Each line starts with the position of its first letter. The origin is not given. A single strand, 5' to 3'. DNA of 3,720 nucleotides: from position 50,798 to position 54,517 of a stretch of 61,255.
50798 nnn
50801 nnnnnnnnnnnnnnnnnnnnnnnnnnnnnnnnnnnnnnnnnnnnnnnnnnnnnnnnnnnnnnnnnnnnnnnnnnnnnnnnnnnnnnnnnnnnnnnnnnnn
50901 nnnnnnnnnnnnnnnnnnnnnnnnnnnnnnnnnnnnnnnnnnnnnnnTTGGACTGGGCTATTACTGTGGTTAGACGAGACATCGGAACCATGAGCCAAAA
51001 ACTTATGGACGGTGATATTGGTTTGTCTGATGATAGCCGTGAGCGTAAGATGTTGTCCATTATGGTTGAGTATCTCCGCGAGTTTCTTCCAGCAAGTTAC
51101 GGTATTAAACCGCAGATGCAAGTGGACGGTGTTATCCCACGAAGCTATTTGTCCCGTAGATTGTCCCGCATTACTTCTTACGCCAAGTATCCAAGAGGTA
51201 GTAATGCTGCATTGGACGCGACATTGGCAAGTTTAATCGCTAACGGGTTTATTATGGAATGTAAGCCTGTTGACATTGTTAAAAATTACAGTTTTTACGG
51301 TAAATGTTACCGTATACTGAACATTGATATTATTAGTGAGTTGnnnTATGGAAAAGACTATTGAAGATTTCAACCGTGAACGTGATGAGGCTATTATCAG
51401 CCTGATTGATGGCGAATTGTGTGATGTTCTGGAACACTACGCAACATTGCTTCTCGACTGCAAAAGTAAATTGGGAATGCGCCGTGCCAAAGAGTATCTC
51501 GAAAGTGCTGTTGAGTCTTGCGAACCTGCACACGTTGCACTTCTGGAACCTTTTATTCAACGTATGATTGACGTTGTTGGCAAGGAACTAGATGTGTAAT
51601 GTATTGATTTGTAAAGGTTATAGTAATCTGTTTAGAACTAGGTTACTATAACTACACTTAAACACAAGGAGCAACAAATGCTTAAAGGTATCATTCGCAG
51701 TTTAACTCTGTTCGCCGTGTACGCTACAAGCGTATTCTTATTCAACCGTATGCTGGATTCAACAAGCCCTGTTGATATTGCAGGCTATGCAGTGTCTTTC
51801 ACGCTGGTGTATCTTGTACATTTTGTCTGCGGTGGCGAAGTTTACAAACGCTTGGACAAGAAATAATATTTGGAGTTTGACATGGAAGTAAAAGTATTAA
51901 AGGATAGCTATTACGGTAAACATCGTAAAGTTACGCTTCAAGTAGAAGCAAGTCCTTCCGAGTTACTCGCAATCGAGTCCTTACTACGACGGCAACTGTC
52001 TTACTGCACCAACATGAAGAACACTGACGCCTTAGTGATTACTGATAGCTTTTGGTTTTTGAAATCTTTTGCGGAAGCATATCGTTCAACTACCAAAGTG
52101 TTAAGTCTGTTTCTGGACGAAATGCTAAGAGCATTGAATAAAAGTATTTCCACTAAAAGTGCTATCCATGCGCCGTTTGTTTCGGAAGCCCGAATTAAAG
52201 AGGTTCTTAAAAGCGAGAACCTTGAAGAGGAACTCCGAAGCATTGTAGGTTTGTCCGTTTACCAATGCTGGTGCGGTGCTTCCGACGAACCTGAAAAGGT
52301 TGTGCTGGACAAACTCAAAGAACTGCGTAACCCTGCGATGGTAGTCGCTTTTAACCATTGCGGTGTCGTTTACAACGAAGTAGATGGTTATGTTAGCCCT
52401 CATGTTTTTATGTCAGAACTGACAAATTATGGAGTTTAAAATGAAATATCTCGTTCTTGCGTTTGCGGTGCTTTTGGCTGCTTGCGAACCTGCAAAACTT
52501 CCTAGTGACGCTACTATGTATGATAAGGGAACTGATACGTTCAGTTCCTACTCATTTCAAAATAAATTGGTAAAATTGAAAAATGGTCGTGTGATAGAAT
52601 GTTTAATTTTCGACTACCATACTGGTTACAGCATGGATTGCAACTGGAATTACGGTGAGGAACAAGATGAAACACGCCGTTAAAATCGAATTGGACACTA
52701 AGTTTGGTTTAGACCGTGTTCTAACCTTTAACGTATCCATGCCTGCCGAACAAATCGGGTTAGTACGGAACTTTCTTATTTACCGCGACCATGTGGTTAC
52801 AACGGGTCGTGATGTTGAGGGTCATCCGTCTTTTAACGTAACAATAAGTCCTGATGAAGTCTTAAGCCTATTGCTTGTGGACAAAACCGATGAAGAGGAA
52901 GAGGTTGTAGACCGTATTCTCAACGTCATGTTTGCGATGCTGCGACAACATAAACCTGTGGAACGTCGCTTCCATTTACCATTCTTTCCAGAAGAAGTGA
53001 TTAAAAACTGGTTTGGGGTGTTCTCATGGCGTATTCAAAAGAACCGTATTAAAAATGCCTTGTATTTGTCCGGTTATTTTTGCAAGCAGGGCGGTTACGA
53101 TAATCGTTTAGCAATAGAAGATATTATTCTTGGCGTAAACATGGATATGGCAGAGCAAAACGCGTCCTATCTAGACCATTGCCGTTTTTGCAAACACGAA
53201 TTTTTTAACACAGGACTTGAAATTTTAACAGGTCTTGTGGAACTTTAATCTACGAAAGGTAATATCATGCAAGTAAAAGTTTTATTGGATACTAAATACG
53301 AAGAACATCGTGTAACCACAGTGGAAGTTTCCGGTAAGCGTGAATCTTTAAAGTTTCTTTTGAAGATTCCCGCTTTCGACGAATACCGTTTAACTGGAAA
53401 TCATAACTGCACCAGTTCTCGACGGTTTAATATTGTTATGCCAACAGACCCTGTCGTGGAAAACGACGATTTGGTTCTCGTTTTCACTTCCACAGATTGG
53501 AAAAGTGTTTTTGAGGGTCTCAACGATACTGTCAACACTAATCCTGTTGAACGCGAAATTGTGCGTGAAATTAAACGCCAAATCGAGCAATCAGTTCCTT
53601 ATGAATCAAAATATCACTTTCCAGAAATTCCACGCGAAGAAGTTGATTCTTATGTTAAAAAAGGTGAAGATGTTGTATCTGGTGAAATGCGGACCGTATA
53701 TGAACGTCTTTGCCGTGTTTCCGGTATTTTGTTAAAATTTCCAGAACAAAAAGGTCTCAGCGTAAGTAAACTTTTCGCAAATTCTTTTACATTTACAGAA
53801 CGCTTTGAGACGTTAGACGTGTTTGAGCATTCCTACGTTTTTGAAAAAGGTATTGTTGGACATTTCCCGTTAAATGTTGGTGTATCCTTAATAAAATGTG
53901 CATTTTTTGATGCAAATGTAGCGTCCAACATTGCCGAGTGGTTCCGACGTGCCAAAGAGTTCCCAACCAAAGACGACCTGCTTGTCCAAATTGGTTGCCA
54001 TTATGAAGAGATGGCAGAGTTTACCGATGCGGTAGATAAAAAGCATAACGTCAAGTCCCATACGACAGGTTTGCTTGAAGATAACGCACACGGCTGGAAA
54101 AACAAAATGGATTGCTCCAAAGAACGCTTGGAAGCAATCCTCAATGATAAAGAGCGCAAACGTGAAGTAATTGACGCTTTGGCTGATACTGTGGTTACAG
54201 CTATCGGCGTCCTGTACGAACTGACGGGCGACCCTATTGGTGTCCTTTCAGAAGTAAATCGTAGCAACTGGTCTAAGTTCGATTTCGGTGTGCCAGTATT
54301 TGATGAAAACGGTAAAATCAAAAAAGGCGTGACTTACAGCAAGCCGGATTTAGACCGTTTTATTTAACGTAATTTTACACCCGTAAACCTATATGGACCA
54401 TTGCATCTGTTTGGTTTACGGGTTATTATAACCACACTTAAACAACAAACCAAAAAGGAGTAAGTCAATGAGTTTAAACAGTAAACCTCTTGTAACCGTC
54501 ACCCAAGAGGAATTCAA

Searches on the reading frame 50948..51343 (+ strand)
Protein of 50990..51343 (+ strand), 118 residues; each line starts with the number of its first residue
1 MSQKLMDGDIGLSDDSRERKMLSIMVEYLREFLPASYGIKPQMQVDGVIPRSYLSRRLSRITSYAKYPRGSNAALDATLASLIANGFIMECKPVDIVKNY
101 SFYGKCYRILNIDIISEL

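Call 69: search_solved_structures(query=window:50990-51343:+, max_evalue=10, show_alignments=2)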
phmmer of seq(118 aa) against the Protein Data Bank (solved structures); distinct sequences matched with E-value up to 10: 0.

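Call 105: predict_structure(alignment_id=A6)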
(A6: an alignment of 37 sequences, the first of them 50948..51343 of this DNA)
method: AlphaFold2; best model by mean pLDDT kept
length: 132 residues; sequences in the alignment: 37
mean_pLDDT: 77.9   pTM: 0.66
mean pLDDT of the five models: 77.9, 77.5, 77.3, 76.1, 75.4
residues with pLDDT >= 90: 36; 70-90: 59; 50-70: 18; < 50: 19
segments of 3 or more residues with pLDDT < 50: 18-26, 129-132
pLDDT, mean of each block of 10 residues (from residue 1): 53 48 54 87 86 88 92 86 88 89 91 91 68 41
secondary structure, 60 per line:
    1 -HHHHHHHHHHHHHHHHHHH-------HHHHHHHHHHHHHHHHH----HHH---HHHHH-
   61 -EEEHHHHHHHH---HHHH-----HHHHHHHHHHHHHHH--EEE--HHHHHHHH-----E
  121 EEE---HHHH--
elements in order: H2-20 H28-44 H55-59 E62-64 H65-72 H76-79 H85-99 E102-104 H107-114 E120-123 H127-130

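Call 108: fold_search(model_id=the predicted structure, library=pdb)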
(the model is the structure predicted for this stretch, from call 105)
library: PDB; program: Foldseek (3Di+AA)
matches with E <= 10: 636; with E <= 0.001: 0
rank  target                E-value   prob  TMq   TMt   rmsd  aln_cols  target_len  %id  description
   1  6aht_A                6.2e-02  0.51  0.34  0.39   9.8       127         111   18  Plasmid partitioning protein TubR from Bacillus cereus (released 2019-06-26)
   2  8c7u_C                1.0e-01  0.51  0.33  0.19  11.6       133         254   10  Transcriptional pleiotropic repressor CodY from Enterococcus faecalis in complex with Leu and a 30-bp DNA fragment enc (released 2023-06-28)
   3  1sfx_B                1.1e-01  0.57  0.32  0.39  10.0        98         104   18  X-ray crystal structure of putative HTH transcription regulator from Archaeoglobus fulgidus (released 2004-08-03)
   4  9jbn_C                1.1e-01  0.54  0.37  0.13  12.0       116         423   13  Cryo-EM structure of the Arabidopsis EDS1-PAD4-ADR1 immune complex in the presence of pRib-AMP (released 2025-09-03)
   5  5h3r_B                1.1e-01  0.51  0.36  0.34  10.3       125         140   15  Crystal Structure of mutant MarR C80S from E.coli complexed with operator DNA (released 2017-08-02)
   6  5ey2_C                1.1e-01  0.47  0.32  0.20  11.7       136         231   14  Crystal structure of CodY from Bacillus cereus (released 2016-09-14)
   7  8c7t_A                1.4e-01  0.44  0.32  0.18  11.7       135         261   13  Unliganded transcriptional pleiotropic repressor CodY from Enterococcus faecalis (released 2023-06-28)
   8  5meb_B                1.4e-01  0.33  0.32  0.37   8.9       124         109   15  Crystal structure of yeast Cdt1 C-terminal domain (released 2017-05-17)
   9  9efm_J                1.5e-01  0.72  0.34  0.15   5.2        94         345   14  Cryo-EM structure of COP9 signalosome precatalytic state with neddylated cullin-1 (released 2025-12-03)
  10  3vod_A                1.6e-01  0.51  0.34  0.33   9.4       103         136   18  Crystal Structure of mutant MarR C80S from E.coli (released 2013-03-06)
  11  5zi8_B                1.7e-01  0.80  0.40  0.49   4.2       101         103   20  Crystal structure of the PadR-family transcriptional regulator Rv3488 of Mycobacterium tuberculosis H37Rv in complex w (released 2018-10-17)
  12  3tdu_D                1.7e-01  0.60  0.34  0.51   5.6        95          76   17  N-terminal acetylation acts as an avidity enhancer within an interconnected multiprotein complex: Structure of a human (released 2011-10-12)
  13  2b0l_A                1.7e-01  0.47  0.33  0.42   7.7       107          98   13  C-terminal DNA binding domain of transcriptional pleiotropic repressor CodY. (released 2006-02-21)
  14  8c7u_A                1.8e-01  0.38  0.32  0.18  11.6       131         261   14  Transcriptional pleiotropic repressor CodY from Enterococcus faecalis in complex with Leu and a 30-bp DNA fragment enc (released 2023-06-28)
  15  7o72_W                1.8e-01  0.38  0.30  0.15   9.8       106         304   14  Yeast RNA polymerase II transcription pre-initiation complex with closed promoter DNA (released 2021-06-16)
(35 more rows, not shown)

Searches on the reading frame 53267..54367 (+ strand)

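Call 26: search_protein_families(library=phrogs, proteins=[window:53267-54367:+], max_evalue=0.001)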
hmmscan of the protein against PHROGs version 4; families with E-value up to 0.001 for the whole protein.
window:53267-54367:+ (366 aa): 2 families
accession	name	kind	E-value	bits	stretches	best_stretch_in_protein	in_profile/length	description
phrog_671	-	other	1.1e-24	88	1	220-366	540-657/678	nucleotide pyrophosphohydrolase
phrog_12019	-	other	6e-05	23.9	1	298-362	169-236/241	MazG-like pyrophosphatase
